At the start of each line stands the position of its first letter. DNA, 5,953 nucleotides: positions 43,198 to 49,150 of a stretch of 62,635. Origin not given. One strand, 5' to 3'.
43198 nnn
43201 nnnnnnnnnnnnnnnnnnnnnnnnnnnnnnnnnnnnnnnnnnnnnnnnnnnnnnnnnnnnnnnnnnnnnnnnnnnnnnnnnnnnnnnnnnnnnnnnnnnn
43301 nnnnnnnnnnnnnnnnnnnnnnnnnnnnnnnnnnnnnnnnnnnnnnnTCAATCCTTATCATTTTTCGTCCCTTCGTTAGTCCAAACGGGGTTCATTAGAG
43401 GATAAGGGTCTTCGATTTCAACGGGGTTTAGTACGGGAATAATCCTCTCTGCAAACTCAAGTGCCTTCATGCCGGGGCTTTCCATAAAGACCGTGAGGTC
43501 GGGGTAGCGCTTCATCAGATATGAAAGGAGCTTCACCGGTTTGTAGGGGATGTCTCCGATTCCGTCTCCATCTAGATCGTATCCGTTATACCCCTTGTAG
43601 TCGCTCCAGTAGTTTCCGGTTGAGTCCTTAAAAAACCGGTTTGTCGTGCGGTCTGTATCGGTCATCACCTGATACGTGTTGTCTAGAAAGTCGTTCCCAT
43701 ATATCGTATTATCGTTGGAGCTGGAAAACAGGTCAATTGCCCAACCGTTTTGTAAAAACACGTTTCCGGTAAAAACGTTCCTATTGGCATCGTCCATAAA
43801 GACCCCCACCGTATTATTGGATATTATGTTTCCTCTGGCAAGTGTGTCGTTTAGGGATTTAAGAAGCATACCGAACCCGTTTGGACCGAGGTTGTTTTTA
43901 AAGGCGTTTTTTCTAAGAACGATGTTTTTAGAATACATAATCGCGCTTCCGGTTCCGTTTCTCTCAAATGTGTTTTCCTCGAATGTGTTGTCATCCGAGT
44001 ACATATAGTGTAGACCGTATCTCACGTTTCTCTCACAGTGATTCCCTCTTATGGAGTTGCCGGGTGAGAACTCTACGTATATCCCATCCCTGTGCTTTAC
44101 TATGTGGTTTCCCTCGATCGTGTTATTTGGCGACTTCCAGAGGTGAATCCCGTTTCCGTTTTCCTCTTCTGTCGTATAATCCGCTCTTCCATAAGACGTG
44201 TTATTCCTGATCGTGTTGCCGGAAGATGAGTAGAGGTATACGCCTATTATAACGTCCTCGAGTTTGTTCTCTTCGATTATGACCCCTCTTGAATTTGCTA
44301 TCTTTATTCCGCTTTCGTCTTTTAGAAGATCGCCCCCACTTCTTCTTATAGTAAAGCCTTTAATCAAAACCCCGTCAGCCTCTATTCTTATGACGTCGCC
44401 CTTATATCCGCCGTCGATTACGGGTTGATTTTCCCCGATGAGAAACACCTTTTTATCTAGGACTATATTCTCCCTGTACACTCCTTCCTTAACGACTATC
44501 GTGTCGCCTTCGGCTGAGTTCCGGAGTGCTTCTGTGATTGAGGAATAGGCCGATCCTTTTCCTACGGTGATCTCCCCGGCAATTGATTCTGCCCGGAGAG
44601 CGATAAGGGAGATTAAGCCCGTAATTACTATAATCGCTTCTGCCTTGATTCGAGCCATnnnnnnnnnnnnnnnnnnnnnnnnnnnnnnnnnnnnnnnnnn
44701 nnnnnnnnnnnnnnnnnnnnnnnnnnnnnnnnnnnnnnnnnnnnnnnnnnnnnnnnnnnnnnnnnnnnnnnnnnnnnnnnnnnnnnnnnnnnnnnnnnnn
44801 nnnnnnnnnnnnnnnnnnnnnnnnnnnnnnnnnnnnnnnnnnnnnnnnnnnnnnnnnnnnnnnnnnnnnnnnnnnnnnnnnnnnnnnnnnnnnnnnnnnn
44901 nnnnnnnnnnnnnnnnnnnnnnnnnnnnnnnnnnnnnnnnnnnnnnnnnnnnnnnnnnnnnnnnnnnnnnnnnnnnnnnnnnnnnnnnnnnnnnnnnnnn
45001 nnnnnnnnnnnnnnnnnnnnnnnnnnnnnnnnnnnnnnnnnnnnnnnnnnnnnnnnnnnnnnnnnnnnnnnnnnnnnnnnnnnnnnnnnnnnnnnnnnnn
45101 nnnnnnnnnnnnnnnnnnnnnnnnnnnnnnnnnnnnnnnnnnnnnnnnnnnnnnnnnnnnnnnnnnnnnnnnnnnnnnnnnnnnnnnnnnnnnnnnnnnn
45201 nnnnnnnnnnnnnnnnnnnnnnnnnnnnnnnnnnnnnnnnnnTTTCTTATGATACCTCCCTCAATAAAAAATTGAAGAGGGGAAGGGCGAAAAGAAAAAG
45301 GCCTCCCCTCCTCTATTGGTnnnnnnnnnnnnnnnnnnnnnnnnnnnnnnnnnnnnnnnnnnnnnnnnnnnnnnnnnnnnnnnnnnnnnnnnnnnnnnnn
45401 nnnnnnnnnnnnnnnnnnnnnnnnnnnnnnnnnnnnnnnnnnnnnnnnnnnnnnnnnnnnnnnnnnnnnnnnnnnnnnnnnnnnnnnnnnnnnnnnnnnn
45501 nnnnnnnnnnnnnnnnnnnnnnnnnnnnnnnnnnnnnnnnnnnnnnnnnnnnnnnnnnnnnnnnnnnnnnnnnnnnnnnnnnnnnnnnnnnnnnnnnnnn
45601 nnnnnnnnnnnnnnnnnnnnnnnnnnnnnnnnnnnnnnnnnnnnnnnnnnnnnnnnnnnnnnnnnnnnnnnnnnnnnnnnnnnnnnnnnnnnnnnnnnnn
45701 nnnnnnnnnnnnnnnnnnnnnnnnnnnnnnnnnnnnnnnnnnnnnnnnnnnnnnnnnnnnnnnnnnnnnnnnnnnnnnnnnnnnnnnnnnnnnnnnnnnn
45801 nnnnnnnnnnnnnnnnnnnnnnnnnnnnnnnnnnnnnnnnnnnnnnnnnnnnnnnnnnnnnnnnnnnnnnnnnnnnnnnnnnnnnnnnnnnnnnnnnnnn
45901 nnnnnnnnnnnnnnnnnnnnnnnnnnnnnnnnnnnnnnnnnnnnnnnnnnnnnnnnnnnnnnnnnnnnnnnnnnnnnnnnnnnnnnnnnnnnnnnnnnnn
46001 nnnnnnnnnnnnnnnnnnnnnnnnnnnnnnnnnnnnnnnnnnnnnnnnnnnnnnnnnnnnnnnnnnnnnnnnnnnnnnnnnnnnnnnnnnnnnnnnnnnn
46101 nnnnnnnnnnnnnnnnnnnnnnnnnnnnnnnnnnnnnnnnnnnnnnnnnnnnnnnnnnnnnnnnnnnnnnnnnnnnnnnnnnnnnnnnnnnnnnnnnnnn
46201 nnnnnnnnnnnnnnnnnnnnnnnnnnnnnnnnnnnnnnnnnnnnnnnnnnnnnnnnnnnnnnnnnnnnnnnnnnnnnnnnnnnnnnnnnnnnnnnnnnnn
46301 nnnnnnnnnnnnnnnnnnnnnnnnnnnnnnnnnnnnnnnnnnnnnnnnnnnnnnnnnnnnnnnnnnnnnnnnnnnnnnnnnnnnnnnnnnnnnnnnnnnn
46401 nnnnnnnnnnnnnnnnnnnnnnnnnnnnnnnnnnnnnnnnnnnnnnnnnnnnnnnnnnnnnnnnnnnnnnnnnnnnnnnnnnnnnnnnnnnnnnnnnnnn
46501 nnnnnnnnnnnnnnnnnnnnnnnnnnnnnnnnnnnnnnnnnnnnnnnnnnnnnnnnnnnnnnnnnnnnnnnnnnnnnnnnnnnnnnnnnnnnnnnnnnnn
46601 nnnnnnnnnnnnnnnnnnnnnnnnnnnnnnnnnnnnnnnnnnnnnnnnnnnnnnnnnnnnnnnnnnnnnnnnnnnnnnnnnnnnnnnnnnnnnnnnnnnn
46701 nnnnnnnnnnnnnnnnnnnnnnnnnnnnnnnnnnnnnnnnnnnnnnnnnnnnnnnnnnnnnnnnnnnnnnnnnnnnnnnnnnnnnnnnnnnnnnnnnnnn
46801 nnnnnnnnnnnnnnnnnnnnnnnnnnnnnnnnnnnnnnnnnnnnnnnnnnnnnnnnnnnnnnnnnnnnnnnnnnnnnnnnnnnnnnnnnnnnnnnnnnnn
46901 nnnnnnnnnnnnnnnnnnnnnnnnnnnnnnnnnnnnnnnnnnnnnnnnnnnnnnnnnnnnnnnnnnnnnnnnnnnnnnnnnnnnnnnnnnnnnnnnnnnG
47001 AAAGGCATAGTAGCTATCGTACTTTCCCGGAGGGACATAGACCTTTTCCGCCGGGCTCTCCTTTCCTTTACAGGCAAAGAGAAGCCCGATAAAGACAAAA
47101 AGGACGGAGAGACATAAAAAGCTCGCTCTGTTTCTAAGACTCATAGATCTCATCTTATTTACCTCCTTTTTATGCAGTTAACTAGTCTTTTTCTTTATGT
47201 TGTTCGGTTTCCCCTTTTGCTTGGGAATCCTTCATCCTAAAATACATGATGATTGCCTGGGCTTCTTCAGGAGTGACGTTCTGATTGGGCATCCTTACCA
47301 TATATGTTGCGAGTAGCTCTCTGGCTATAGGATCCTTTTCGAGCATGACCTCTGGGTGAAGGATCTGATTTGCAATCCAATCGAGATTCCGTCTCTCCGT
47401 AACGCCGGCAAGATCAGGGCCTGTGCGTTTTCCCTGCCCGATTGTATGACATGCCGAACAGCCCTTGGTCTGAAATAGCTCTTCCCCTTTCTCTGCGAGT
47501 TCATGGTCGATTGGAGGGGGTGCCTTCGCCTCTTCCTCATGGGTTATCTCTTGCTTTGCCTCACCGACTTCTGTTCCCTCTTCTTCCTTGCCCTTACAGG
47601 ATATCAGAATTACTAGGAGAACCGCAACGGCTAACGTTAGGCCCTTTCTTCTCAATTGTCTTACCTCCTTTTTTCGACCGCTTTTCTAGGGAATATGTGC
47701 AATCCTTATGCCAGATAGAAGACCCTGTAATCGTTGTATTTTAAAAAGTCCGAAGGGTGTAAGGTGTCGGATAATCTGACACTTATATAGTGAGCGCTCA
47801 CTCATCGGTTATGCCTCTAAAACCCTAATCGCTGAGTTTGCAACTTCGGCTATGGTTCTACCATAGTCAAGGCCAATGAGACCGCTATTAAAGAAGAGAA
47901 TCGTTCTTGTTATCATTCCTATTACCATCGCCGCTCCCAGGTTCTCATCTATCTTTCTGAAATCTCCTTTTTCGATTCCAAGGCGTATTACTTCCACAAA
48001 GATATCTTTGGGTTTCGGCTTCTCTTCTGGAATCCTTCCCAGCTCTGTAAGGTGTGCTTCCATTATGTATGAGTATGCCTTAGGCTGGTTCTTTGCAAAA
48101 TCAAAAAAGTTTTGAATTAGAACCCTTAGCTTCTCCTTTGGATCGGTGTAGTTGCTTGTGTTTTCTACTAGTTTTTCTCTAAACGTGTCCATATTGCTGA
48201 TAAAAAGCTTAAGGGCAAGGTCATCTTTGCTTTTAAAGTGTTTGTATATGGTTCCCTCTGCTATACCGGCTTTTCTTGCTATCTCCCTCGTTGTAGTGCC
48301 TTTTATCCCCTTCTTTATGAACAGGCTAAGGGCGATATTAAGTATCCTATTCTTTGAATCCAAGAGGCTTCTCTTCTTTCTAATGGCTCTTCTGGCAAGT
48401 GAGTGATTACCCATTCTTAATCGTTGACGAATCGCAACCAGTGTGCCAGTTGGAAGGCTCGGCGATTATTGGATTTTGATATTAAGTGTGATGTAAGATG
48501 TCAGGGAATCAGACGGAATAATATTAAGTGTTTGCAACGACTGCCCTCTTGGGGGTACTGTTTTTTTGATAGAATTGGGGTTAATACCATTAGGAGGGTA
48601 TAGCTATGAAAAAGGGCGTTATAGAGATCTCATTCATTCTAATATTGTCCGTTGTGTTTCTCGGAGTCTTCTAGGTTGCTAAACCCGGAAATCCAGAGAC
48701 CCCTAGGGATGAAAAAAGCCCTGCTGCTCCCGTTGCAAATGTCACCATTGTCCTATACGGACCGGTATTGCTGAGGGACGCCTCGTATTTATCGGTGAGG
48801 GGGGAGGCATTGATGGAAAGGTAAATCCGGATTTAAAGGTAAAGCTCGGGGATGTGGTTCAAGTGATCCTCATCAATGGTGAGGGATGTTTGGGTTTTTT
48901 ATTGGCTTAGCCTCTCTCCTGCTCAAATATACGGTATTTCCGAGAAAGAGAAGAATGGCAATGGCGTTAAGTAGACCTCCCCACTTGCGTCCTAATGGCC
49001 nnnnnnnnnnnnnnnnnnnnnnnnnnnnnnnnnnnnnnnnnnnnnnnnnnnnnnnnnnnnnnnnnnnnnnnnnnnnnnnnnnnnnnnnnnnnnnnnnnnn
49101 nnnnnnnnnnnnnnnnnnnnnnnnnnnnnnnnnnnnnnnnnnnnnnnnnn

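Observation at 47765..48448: A TetR repressor appears to gate the N2O reductase enhancer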

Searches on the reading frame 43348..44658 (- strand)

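Call 7: search_protein_families(library=pfam, proteins=[window:43348-44658:-])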
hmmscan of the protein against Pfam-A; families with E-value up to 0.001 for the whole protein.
window:43348-44658:- (436 aa): 2 families
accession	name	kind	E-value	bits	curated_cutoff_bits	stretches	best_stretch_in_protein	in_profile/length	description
PF05048.19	NosD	-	1.1e-50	172.5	23.6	2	163-356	13-212/212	Periplasmic copper-binding protein (NosD)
PF13229.12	Beta_helix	-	9.5e-31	107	25.9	3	116-256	1-137/158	Right handed beta helix region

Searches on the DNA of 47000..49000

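Call 57: search_rna_families(source=window, start=47000, end=49000, threshold=evalue, max_evalue=1)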
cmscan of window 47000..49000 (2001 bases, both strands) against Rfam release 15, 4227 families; matches with E-value up to 1: 0.
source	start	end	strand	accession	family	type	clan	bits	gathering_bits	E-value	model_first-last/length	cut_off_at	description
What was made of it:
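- There is no Rfam match (call 57).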
